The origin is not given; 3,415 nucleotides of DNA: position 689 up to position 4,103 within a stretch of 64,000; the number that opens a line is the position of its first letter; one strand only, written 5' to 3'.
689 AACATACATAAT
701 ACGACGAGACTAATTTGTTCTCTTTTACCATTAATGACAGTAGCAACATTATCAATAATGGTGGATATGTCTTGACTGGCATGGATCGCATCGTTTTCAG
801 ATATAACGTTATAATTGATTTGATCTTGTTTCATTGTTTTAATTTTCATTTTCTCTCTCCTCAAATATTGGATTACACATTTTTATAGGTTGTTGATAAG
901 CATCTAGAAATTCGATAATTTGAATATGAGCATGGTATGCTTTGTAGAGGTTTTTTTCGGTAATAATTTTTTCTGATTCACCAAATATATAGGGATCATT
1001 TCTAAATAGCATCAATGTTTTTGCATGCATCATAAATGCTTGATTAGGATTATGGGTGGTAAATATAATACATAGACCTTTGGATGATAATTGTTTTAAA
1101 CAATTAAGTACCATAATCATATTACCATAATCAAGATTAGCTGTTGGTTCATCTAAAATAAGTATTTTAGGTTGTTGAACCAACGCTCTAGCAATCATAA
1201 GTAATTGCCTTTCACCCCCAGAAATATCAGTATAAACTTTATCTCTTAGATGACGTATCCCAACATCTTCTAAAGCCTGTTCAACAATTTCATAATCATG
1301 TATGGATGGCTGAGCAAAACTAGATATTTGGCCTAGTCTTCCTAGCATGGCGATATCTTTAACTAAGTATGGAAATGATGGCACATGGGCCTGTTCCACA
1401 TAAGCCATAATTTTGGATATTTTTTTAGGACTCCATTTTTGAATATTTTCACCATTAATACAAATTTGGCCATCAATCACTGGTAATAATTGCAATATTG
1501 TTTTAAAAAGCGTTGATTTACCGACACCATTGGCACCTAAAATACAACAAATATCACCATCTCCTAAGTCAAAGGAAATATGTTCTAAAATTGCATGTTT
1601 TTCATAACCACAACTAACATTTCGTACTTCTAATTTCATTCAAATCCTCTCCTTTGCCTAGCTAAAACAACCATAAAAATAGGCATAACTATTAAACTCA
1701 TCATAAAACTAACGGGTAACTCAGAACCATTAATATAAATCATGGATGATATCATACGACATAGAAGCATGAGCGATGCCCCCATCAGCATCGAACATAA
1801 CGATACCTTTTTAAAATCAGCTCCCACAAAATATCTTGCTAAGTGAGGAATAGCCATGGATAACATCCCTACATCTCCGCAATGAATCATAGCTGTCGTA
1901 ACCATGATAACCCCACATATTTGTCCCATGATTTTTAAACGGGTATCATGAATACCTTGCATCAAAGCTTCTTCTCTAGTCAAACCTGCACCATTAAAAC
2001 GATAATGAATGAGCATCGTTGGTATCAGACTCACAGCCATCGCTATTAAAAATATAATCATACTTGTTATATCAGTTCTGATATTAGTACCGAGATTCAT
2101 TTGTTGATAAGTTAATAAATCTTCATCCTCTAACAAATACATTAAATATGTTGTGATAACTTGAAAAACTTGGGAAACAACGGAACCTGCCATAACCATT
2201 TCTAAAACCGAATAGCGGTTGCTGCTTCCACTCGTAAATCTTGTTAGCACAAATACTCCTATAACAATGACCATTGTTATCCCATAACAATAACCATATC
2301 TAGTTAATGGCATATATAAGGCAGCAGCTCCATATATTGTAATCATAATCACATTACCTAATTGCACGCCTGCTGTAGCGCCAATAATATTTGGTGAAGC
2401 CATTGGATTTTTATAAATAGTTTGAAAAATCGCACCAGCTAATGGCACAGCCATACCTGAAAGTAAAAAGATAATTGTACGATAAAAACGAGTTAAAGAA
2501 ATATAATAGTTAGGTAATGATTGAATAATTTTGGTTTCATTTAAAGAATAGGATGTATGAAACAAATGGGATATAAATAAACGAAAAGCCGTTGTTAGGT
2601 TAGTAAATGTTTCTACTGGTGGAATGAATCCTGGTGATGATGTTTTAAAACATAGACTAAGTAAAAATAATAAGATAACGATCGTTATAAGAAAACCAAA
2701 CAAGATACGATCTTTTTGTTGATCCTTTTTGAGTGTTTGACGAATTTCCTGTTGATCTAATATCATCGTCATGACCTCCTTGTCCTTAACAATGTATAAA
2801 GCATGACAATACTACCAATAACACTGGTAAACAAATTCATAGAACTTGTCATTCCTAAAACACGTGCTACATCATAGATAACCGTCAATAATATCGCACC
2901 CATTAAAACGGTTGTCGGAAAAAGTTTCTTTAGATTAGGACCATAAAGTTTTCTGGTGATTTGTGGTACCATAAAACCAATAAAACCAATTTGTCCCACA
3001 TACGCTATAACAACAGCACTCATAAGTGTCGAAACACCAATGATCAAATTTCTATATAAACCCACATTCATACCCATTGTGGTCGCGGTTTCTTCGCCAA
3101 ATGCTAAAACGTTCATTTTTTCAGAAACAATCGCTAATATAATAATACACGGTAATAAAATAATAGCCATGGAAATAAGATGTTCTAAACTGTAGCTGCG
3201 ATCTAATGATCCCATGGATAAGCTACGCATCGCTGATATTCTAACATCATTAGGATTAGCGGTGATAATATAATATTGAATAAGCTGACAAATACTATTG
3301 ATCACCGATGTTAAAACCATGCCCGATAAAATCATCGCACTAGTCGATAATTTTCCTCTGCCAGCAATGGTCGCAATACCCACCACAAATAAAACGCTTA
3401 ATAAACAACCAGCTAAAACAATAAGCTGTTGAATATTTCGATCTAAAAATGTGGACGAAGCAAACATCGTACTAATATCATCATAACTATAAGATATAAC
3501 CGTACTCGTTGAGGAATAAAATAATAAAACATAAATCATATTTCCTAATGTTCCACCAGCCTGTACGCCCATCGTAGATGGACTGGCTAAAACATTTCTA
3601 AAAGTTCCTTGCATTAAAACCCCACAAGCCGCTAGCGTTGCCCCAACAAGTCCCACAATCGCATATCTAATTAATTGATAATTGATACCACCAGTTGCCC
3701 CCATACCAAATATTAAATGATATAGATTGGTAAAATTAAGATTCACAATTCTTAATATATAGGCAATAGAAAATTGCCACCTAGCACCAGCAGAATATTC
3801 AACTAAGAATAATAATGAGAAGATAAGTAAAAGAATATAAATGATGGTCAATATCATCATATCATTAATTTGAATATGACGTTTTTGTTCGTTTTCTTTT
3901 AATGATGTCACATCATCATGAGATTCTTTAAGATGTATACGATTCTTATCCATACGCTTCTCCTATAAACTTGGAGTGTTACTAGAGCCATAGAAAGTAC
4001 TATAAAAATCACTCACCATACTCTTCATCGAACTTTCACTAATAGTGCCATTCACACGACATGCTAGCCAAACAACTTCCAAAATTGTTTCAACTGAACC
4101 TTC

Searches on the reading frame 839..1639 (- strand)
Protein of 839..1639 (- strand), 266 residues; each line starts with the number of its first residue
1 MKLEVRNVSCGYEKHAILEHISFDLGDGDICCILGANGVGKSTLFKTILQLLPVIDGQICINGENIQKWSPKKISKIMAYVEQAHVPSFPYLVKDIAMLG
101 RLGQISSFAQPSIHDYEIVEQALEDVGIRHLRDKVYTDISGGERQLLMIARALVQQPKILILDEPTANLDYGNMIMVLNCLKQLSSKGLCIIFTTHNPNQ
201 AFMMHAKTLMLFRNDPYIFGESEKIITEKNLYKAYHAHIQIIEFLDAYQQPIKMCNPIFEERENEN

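Call 23: search_protein_families(library=pfam, proteins=[window:839-1639:-], max_evalue=0.0001)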
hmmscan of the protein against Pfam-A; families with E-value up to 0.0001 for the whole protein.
window:839-1639:- (266 aa): 3 families
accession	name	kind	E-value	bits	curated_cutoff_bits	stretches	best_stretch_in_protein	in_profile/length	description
PF00005.33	ABC_tran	-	1.6e-31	110.1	25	1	18-167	1-137/137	ABC transporter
PF13304.12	AAA_21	-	9.5e-14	52.6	27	1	125-199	209-301/304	AAA domain, putative AbiEii toxin, Type IV TA system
PF02463.25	SMC_N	-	1.8e-08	34.5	40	1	30-203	26-204/220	RecF/RecN/SMC N terminal domain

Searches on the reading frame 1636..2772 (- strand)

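Call 23: search_protein_families(library=pfam, proteins=[window:1636-2772:-], max_evalue=0.0001)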
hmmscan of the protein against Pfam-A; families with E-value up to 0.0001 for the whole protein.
window:1636-2772:- (378 aa): 1 family
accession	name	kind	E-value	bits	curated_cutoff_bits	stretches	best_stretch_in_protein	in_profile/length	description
PF01032.23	FecCD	-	3.5e-47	161.4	26.5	1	65-372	5-311/311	FecCD transport family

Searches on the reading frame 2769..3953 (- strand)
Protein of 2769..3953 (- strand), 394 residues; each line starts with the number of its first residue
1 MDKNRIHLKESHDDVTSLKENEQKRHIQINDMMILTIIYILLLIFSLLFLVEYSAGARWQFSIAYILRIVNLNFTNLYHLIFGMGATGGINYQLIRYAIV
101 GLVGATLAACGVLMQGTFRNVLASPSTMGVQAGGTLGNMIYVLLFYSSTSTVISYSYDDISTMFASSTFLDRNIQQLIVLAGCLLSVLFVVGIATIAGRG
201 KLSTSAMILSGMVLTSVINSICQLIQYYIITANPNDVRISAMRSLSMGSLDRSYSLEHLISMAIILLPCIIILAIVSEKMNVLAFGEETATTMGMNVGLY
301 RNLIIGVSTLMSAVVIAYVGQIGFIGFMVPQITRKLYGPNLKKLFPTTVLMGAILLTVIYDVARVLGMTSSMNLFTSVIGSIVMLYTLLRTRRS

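Call 23: search_protein_families(library=pfam, proteins=[window:2769-3953:-], max_evalue=0.0001)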
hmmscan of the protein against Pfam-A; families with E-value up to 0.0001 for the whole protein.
window:2769-3953:- (394 aa): 1 family
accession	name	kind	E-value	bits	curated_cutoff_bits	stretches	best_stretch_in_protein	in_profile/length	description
PF01032.23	FecCD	-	6.7e-53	180.2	26.5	1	70-390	15-311/311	FecCD transport family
